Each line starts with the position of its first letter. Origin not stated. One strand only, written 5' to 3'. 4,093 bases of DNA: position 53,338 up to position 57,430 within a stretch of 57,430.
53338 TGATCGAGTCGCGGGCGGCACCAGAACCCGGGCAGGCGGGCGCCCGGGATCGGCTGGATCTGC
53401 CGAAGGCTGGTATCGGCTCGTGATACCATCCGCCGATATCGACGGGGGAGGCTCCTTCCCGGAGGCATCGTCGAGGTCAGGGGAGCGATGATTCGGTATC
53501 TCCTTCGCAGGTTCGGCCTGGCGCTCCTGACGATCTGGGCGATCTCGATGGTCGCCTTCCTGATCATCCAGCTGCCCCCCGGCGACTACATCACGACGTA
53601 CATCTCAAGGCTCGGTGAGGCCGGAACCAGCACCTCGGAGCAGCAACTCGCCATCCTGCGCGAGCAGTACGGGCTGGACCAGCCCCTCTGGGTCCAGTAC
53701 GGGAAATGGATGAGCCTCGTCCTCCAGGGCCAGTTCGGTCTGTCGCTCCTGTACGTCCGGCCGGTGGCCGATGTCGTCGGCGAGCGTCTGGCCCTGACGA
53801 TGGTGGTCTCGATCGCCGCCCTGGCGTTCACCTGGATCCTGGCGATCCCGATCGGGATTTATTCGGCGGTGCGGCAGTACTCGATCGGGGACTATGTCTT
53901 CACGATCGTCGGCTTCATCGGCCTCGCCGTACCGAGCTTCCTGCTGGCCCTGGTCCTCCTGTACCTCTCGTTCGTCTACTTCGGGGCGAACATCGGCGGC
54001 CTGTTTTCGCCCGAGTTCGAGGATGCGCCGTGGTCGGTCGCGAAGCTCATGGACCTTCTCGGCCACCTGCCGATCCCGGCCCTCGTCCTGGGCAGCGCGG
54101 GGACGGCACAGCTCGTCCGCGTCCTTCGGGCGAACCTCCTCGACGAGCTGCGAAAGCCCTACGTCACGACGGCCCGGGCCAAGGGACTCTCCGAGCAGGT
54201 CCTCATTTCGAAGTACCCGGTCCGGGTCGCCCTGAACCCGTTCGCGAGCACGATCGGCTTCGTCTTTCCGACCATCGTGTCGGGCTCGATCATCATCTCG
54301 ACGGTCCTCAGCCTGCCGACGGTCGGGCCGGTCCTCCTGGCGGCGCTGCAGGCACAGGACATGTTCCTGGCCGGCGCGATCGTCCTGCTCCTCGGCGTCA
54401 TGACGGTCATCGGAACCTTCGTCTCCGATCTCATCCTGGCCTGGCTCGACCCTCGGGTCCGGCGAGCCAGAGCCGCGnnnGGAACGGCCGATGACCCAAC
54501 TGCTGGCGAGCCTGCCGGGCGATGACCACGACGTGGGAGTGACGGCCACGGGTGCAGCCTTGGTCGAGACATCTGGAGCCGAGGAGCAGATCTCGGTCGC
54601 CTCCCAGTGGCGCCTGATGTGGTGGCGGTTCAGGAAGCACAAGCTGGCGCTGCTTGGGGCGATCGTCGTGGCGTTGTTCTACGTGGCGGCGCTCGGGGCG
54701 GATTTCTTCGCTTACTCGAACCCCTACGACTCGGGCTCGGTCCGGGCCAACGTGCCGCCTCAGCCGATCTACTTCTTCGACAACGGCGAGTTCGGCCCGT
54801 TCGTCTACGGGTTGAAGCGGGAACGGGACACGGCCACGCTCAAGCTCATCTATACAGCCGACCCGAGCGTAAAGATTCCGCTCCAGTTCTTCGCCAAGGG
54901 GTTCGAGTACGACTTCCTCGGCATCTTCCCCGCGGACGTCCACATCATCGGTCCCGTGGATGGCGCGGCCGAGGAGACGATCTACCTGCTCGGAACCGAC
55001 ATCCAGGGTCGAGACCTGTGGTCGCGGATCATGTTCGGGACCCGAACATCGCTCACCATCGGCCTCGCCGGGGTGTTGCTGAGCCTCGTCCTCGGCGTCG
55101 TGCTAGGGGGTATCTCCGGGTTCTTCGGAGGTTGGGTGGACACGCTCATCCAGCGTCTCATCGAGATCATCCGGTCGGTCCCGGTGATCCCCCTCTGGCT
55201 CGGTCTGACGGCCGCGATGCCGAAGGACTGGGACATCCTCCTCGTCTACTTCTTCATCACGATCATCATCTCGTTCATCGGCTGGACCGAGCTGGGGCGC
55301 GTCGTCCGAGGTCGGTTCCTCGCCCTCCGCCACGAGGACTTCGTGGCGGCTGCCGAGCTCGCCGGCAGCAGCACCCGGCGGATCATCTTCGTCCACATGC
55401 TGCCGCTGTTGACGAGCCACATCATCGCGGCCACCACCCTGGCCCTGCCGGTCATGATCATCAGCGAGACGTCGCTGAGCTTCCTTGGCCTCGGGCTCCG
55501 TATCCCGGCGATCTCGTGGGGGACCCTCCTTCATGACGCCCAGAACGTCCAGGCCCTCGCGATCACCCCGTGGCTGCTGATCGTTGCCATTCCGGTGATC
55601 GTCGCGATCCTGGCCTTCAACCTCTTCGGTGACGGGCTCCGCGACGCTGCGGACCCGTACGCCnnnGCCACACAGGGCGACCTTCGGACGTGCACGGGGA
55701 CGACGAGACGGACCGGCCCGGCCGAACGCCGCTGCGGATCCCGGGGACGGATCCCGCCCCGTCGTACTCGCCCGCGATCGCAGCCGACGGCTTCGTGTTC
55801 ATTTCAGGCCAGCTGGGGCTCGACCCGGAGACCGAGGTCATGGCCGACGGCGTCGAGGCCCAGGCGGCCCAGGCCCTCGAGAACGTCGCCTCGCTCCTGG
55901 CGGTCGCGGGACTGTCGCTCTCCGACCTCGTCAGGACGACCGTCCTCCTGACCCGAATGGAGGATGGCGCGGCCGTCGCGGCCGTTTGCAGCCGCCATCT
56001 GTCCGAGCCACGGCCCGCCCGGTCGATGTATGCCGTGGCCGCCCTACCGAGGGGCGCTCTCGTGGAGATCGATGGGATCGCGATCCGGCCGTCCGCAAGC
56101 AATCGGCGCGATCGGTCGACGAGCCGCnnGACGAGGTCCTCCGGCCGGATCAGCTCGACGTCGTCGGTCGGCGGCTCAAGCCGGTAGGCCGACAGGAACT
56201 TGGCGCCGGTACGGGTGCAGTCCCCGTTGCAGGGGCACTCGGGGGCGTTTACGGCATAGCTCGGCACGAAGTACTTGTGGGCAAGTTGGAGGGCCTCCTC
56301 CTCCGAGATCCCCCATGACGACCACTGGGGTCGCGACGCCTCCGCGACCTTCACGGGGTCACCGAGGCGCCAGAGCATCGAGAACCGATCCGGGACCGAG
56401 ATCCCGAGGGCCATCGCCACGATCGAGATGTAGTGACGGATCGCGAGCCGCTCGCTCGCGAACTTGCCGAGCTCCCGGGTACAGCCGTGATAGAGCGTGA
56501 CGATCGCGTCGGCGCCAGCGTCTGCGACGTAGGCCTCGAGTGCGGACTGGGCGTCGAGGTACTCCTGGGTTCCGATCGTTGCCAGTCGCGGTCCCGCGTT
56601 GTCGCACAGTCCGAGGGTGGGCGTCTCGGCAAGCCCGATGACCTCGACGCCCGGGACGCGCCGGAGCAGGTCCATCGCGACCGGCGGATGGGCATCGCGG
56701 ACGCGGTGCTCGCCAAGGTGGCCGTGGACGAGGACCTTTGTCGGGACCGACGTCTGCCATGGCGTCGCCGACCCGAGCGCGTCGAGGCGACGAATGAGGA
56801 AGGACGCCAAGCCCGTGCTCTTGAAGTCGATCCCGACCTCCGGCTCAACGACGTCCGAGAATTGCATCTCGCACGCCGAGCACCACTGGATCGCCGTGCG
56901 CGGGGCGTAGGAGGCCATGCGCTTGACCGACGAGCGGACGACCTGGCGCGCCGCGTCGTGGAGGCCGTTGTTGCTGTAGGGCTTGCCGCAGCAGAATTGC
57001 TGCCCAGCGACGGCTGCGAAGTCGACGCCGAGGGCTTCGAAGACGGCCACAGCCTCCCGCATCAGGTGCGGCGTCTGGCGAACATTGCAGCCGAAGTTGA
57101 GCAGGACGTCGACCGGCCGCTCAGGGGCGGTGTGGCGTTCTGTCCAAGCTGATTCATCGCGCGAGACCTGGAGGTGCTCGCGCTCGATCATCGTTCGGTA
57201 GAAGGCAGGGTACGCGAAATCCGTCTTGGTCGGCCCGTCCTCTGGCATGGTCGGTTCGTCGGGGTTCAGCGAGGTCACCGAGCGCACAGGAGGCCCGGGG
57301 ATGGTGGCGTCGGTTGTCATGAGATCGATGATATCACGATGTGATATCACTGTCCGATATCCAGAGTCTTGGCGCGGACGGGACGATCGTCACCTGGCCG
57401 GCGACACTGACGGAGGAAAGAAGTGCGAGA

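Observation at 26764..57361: GATATC-cored motif marks nearly every promoter region across a ~31-kb block and is absent from the first 23 kb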

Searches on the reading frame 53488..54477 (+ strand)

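Call 9: search_protein_families(library=pfam, proteins=[window:53488-54477:+], max_evalue=0.00001)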
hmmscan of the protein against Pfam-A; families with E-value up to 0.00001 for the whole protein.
window:53488-54477:+ (330 aa): 2 families
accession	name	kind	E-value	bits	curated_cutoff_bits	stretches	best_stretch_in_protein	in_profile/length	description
PF00528.27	BPD_transp_1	-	2e-29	103.1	26.4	1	119-326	1-184/184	Binding-protein-dependent transport system inner membrane component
PF19300.4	BPD_transp_1_N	-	1e-10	42.2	23.8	1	1-82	1-76/114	Binding-prot-dependent transport system membrane comp, N-term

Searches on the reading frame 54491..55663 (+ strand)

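Call 9: search_protein_families(library=pfam, proteins=[window:54491-55663:+], max_evalue=0.00001)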
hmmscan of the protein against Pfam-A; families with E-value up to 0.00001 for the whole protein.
window:54491-55663:+ (391 aa): 2 families
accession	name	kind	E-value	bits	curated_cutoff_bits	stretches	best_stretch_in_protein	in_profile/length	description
PF00528.27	BPD_transp_1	-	2e-24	86.8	26.4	1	202-389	1-180/184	Binding-protein-dependent transport system inner membrane component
PF12911.12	OppC_N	-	2e-13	50.5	23.9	1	38-90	1-53/53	N-terminal TM domain of oligopeptide transport permease C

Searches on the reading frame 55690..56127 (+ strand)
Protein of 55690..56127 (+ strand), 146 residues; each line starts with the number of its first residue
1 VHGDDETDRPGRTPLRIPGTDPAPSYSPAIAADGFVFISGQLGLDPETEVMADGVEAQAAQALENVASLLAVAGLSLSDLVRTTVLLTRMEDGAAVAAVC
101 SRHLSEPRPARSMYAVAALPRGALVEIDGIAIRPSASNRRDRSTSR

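Call 9: search_protein_families(library=pfam, proteins=[window:55690-56127:+], max_evalue=0.00001)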
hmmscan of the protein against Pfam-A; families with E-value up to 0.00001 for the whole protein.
window:55690-56127:+ (146 aa): 1 family
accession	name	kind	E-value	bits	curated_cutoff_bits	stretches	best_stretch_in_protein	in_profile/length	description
PF01042.26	Ribonuc_L-PSP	-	2.6e-30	105.4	27.3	1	22-132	7-120/121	Endoribonuclease L-PSP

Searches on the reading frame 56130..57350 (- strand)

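Call 9: search_protein_families(library=pfam, proteins=[window:56130-57350:-], max_evalue=0.00001)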
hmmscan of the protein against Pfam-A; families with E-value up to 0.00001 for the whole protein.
window:56130-57350:- (407 aa): 1 family
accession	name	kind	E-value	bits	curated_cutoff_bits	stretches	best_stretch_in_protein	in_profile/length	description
PF02754.22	CCG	-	2e-09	37.8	20.6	1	87-164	6-84/85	Cysteine-rich domain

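Call 49: search_protein_families(library=ncbifam, proteins=[window:56130-57320:-], max_evalue=1e-10)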
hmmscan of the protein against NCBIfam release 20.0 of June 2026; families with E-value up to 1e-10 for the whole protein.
window:56130-57320:- (397 aa): 1 family
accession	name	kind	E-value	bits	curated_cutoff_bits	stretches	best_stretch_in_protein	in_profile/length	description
NF008369.0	PRK11168.1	equivalog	1.2e-13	50.7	278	1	68-305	165-399/401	anaerobic glycerol-3-phosphate dehydrogenase subunit C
